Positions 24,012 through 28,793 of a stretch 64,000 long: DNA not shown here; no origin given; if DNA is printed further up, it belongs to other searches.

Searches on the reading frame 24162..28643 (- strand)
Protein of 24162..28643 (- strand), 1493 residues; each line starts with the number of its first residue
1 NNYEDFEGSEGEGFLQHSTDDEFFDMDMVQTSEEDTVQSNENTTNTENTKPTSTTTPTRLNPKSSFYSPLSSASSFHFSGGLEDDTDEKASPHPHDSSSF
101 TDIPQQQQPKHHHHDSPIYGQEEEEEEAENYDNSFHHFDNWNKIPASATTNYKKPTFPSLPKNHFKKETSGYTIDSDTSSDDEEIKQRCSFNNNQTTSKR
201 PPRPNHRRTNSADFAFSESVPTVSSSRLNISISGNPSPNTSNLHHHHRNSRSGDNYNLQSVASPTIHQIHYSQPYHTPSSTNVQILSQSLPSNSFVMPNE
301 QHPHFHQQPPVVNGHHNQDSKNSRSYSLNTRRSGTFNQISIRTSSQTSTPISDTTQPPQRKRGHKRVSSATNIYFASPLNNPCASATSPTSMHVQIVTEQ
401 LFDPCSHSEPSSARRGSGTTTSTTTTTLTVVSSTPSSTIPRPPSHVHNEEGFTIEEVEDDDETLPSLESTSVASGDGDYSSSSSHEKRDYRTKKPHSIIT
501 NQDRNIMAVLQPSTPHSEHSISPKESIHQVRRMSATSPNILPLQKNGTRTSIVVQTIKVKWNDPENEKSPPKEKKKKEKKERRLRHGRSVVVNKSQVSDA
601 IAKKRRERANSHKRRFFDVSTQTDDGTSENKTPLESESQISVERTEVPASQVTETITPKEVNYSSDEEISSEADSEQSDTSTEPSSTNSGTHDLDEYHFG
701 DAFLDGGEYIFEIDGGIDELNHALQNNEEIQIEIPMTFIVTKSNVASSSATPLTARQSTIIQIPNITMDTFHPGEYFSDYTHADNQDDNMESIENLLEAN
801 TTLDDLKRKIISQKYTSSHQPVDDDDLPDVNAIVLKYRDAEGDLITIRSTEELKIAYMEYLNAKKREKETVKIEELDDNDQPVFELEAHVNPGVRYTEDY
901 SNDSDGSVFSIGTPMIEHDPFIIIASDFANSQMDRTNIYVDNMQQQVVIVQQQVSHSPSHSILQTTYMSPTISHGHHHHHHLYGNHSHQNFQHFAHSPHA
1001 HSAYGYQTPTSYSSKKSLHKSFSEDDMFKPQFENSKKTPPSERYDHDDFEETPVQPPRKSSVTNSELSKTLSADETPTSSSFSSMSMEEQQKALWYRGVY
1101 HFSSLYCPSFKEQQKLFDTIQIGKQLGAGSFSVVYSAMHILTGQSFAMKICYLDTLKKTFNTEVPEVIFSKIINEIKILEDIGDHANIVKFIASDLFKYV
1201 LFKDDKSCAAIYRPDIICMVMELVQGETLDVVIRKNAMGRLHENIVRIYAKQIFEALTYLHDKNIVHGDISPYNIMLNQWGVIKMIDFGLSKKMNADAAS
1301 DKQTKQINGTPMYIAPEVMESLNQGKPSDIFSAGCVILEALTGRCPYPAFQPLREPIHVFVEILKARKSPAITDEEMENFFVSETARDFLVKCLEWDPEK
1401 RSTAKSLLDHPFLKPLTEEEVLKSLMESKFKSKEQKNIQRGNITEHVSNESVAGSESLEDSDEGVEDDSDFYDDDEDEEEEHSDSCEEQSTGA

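Call 19: search_protein_families(library=pfam, proteins=[window:24162-28643:-], max_evalue=0.0001)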
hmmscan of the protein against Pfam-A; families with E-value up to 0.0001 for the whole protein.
window:24162-28643:- (1493 aa): 6 families
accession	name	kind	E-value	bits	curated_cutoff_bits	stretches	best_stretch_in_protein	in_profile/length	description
PF00069.31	Pkinase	-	7.7e-59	199.7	31.7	1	1121-1413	2-263/263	Protein kinase domain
PF07714.23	PK_Tyr_Ser-Thr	-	1.3e-30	107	23.1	1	1120-1408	1-255/258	Protein tyrosine and serine/threonine kinase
PF01163.29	RIO1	-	5.8e-07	29.8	22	1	1218-1295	82-155/187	RIO domain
PF03109.22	ABC1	-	7e-07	29.1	22.9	1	1219-1297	145-220/244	ABC1 atypical kinase-like domain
PF17667.7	Pkinase_fungal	-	9.6e-06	25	24.1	1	1255-1320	297-366/387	Fungal protein kinase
PF00564.30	PB1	-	6.9e-05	23.2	23.6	0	830-862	39-71/84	PB1 domain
